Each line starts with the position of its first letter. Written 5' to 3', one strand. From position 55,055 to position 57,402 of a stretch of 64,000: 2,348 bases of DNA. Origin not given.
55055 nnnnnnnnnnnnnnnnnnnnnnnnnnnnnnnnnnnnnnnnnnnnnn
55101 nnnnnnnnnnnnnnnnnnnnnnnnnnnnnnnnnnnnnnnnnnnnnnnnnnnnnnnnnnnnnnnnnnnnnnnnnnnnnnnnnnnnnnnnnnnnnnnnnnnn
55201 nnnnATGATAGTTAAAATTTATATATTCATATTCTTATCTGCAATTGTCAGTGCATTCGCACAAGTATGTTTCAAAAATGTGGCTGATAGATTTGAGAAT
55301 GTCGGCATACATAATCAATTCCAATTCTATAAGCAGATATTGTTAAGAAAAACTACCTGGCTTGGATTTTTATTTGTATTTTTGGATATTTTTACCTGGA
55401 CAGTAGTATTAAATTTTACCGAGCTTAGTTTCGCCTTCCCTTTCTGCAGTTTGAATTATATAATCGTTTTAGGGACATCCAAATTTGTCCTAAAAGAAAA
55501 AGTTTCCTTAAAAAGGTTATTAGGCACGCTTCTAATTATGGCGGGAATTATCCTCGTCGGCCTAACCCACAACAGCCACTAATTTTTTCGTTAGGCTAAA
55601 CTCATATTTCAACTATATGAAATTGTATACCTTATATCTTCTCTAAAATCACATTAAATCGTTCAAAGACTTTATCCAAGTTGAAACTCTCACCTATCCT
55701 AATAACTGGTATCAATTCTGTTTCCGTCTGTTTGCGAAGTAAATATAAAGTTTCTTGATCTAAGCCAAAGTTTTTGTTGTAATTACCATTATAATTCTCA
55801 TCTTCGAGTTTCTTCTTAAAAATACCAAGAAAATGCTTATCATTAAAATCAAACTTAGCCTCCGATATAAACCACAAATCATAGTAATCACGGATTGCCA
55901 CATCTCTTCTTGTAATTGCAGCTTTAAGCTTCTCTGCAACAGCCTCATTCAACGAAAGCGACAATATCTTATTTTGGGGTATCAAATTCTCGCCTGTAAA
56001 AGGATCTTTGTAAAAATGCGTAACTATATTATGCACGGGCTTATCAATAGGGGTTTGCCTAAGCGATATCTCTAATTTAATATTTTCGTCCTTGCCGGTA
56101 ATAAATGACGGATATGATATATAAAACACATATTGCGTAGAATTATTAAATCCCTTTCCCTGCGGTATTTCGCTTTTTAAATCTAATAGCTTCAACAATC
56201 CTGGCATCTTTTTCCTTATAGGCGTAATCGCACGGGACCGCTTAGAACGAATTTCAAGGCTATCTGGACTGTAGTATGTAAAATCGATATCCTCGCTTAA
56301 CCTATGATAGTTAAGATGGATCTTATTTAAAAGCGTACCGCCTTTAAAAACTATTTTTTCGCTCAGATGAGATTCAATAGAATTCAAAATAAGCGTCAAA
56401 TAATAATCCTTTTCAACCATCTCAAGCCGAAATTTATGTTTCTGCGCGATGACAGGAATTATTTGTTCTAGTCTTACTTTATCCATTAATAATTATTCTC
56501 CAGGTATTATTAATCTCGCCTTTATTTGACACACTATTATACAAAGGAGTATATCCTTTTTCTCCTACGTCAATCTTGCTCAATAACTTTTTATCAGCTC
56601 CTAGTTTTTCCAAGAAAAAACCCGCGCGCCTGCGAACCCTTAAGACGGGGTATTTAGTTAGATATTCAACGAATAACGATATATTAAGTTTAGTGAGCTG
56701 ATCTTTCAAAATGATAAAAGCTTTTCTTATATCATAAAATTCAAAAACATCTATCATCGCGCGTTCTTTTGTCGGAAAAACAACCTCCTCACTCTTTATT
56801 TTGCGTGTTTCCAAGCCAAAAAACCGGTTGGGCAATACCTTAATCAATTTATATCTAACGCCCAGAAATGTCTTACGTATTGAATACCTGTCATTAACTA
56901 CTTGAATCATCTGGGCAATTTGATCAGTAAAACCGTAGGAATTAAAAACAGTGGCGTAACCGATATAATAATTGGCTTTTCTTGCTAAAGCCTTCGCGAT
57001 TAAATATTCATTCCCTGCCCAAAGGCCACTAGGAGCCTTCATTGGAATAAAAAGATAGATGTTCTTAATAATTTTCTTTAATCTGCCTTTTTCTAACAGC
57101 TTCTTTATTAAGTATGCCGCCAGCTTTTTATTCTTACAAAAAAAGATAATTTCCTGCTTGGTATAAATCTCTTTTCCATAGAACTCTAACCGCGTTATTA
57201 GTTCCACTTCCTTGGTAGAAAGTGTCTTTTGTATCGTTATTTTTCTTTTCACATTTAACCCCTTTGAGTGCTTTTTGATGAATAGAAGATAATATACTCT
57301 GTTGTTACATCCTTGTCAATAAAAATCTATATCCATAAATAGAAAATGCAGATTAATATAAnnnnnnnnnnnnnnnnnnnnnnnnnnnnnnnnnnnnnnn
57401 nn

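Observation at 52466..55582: Divergent pair of paralogous FemAB-like tandem-GNAT transferases, one co-operonic with two ArnE/ArnF-like mini-transporters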

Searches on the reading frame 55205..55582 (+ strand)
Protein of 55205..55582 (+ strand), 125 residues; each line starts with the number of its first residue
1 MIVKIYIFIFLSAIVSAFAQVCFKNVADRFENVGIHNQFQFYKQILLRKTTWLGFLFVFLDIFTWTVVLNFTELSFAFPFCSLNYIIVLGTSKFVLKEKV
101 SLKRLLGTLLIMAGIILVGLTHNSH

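Call 3: search_protein_families(library=pfam, proteins=[window:55205-55582:+], max_evalue=1)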
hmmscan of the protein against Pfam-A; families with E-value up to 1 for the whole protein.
window:55205-55582:+ (125 aa): 2 families
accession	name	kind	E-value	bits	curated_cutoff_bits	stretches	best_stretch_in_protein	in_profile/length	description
PF00892.27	EamA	-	9.7e-07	29.6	28.2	1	52-119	67-134/135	EamA-like transporter family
PF10639.15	TMEM234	-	0.00079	19.9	30.1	1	41-118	34-112/113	Putative transmembrane family 234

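Call 4: search_protein_families(library=ncbifam, proteins=[window:55205-55582:+], max_evalue=1)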
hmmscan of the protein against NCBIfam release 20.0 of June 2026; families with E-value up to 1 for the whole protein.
window:55205-55582:+ (125 aa): 5 families
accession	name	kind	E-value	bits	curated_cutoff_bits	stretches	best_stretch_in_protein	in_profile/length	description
NF011625.2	PRK15051.1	equivalog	8.6e-11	42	92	1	5-120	2-109/111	4-amino-4-deoxy-L-arabinose-phosphoundecaprenol flippase subunit ArnE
NF002816.2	PRK02971.1-2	equivalog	7e-09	36.2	99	1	11-119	5-117/120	4-amino-4-deoxy-L-arabinose-phosphoundecaprenol flippase subunit ArnF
TIGR03340.1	phn_DUF6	hypoth_equivalog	0.0047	16.6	288.15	1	87-117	248-280/281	phosphonate utilization associated putative membrane protein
NF033469.1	SMR_qac_bcrB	exception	0.011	16.3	205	1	93-122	76-105/105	quaternary ammonium compound efflux SMR transporter BcrB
NF051482.1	EbrB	exception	0.23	12.1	160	1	66-118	48-101/105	SMR family multidrug efflux transporter EbrB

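Call 56: search_protein_families(library=ncbifam, alignment_id=A3, max_evalue=0.001)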
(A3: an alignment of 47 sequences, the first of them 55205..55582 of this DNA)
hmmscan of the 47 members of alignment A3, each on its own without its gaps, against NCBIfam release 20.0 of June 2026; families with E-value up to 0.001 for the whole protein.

A. member 1, window:55205-55582:+ (125 aa): 2 families
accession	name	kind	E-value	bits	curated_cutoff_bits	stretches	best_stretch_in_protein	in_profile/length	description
NF011625.2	PRK15051.1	equivalog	8.6e-11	42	92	1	5-120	2-109/111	4-amino-4-deoxy-L-arabinose-phosphoundecaprenol flippase subunit ArnE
NF002816.2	PRK02971.1-2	equivalog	7e-09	36.2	99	1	11-119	5-117/120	4-amino-4-deoxy-L-arabinose-phosphoundecaprenol flippase subunit ArnF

B. families by the number of members that match (of 47 scanned): 8 families
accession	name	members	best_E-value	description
NF002816.2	PRK02971.1-2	47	2.1e-13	4-amino-4-deoxy-L-arabinose-phosphoundecaprenol flippase subunit ArnF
NF011625.2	PRK15051.1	47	3.1e-12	4-amino-4-deoxy-L-arabinose-phosphoundecaprenol flippase subunit ArnE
TIGR03340.1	phn_DUF6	28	3.6e-06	phosphonate utilization associated putative membrane protein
TIGR00950.1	2A78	3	9.8e-05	carboxylate/amino acid/amine transporter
TIGR00817.1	tpt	3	0.00017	Tpt phosphate/phosphoenolpyruvate translocator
NF051481.1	EbrA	2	0.00049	SMR family multidrug efflux transporter EbrA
NF007767.1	PRK10452.1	1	7.5e-05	multidrug/spermidine efflux SMR transporter subunit MdtJ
NF008523.0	PRK11453.1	1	0.0009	O-acetylserine/cysteine exporter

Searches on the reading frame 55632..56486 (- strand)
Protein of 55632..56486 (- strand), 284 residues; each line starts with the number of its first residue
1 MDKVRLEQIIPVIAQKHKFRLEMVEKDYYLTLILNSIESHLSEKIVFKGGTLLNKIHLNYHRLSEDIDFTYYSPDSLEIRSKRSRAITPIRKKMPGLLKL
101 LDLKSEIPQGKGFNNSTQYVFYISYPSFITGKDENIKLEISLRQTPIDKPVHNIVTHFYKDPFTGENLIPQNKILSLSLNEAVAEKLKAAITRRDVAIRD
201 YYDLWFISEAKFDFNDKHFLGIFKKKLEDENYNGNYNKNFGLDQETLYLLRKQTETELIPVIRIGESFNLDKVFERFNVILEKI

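Call 3: search_protein_families(library=pfam, proteins=[window:55632-56486:-], max_evalue=1)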
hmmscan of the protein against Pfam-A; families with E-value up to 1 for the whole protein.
window:55632-56486:- (284 aa): 1 family
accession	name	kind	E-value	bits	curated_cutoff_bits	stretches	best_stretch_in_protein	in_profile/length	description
PF08843.17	AbiEii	-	9.4e-30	104.7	22.5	1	36-237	5-192/238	Nucleotidyl transferase AbiEii toxin, Type IV TA system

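Call 4: search_protein_families(library=ncbifam, proteins=[window:55632-56486:-], max_evalue=1)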
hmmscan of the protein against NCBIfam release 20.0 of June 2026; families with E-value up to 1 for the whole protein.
window:55632-56486:- (284 aa): 0 families

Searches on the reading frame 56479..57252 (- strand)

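Call 3: search_protein_families(library=pfam, proteins=[window:56479-57252:-], max_evalue=1)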
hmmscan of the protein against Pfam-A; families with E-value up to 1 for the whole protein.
window:56479-57252:- (257 aa): 0 families

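Call 4: search_protein_families(library=ncbifam, proteins=[window:56479-57252:-], max_evalue=1)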
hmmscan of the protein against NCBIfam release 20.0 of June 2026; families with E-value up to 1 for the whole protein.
window:56479-57252:- (257 aa): 2 families
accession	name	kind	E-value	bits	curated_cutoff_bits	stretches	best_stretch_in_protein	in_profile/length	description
NF047376.1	TAA_AbiEi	equivalog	5.7e-05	22.9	150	1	18-119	9-110/172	type IV toxin-antitoxin system AbiEi family antitoxin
TIGR03285.1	methan_mark_14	hypoth_equivalog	0.093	11.4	274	1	13-109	310-407/446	methanogenesis marker 14 protein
